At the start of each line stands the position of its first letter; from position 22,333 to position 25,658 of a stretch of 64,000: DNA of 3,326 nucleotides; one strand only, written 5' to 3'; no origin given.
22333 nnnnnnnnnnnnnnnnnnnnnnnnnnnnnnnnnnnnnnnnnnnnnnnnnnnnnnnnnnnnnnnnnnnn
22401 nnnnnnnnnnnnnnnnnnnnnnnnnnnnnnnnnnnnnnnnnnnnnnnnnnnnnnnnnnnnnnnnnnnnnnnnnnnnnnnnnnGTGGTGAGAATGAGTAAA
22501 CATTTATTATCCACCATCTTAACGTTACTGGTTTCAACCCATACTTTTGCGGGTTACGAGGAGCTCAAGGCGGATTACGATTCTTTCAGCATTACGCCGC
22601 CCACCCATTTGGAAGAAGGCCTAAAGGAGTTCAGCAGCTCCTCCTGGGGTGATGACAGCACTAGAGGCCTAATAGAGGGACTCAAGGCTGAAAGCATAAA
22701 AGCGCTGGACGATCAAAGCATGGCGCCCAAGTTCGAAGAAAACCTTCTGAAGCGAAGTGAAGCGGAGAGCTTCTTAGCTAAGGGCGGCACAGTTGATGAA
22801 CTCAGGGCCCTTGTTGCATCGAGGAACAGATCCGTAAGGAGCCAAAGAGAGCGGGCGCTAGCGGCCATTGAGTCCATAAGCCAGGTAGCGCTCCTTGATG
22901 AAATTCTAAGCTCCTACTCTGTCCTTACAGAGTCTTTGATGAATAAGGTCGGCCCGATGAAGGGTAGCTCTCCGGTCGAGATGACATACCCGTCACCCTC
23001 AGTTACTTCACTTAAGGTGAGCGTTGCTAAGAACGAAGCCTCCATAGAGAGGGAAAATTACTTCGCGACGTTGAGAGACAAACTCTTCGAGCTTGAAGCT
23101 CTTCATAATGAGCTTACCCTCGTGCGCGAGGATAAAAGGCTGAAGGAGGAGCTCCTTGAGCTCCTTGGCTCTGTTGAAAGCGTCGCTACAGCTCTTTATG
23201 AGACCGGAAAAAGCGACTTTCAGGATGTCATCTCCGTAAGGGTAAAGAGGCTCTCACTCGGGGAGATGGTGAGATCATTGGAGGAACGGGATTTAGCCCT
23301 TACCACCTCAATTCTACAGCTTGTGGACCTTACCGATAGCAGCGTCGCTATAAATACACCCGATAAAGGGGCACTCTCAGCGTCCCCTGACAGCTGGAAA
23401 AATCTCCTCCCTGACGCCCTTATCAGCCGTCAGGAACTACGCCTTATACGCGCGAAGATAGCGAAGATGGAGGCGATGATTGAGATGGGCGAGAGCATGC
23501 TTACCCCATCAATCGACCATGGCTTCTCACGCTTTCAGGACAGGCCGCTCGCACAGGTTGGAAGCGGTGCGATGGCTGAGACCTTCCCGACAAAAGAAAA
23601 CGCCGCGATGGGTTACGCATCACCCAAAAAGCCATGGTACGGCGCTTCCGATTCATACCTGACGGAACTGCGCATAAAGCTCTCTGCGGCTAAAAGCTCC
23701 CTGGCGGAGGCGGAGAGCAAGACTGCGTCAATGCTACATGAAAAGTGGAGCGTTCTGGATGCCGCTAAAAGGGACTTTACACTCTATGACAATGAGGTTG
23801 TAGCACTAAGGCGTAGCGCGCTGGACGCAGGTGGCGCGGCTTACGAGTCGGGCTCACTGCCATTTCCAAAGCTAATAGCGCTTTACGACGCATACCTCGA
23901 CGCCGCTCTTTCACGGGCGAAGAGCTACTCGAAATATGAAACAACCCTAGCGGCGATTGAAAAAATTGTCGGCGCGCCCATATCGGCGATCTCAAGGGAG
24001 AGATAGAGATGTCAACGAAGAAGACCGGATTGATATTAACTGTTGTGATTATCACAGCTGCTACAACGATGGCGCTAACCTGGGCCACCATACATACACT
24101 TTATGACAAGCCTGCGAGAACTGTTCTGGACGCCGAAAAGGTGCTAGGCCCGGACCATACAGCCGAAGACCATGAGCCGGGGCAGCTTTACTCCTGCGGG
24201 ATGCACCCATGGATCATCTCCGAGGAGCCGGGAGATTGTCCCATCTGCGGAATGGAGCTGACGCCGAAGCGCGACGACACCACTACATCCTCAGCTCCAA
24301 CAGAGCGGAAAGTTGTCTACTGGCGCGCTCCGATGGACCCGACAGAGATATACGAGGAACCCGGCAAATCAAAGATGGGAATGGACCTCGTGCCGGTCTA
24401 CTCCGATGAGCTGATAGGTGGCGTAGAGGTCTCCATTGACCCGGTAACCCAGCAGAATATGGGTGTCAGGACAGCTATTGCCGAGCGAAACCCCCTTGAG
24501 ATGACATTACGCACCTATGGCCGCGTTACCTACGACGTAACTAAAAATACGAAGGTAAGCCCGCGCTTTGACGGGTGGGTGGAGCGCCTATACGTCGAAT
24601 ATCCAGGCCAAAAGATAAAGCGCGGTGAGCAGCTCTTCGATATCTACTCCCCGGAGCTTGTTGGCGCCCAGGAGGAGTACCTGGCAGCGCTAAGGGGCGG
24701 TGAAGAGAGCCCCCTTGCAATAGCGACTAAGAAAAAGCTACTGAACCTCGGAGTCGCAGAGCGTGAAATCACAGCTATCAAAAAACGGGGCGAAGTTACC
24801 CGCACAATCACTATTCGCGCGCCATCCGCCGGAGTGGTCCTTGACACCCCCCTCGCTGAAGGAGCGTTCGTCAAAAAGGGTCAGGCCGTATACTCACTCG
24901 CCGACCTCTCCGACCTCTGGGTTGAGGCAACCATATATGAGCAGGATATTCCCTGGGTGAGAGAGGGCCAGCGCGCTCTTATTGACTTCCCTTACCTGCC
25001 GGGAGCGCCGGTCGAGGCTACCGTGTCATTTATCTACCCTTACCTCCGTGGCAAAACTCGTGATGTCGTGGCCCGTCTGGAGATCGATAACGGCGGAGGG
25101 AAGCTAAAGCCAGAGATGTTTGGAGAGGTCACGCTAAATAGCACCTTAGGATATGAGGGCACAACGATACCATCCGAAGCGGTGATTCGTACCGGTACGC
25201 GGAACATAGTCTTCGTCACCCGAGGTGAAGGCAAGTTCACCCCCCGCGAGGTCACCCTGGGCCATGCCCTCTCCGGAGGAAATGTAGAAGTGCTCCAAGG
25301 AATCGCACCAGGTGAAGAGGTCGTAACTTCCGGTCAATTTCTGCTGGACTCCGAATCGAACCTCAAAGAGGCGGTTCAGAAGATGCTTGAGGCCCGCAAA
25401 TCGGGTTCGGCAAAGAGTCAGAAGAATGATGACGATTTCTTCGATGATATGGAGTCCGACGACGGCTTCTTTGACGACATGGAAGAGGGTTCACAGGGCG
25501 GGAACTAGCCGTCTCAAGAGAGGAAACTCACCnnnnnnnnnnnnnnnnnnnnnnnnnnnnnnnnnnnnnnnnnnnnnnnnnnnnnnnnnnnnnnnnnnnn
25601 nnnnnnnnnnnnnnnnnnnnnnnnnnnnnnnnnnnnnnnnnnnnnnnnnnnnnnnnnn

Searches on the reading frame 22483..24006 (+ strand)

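Call 10: search_protein_families(library=pfam, max_evalue=0.00001, proteins=[window:22483-24006:+])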
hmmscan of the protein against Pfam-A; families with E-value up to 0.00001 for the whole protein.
window:22483-24006:+ (507 aa): 1 family
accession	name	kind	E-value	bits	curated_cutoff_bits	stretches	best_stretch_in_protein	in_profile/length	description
PF02321.23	OEP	-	8.7e-06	26.1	22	0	377-497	66-187/187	Outer membrane efflux protein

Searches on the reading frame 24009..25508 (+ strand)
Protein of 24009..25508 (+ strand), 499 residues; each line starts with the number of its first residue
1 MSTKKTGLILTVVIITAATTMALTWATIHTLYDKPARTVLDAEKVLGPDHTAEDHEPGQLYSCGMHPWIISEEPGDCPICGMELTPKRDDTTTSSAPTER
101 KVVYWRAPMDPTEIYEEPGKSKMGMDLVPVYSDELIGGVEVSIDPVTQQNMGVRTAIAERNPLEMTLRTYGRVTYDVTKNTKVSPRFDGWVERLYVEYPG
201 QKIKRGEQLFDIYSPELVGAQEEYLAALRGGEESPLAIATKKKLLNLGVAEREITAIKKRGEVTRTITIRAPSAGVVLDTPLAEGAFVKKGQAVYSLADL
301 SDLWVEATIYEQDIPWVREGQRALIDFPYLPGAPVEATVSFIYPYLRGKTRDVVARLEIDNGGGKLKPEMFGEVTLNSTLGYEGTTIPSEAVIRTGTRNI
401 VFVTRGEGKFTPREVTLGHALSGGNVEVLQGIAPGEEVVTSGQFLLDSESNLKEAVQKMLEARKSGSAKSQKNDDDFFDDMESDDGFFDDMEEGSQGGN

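Call 10: search_protein_families(library=pfam, max_evalue=0.00001, proteins=[window:24009-25508:+])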
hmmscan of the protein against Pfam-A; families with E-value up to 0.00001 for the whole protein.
window:24009-25508:+ (499 aa): 3 families
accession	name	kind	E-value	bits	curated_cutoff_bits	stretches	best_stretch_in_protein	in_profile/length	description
PF16576.10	HlyD_D23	-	6.4e-71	238.5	30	1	163-371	2-213/214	Barrel-sandwich domain of CusB or HlyD membrane-fusion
PF13437.12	HlyD_3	-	5.3e-19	69.4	22.2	1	268-368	1-105/106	HlyD family secretion protein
PF19335.5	HMBD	-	3.8e-15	56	23.6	1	61-87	2-28/28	Heavy metal binding domain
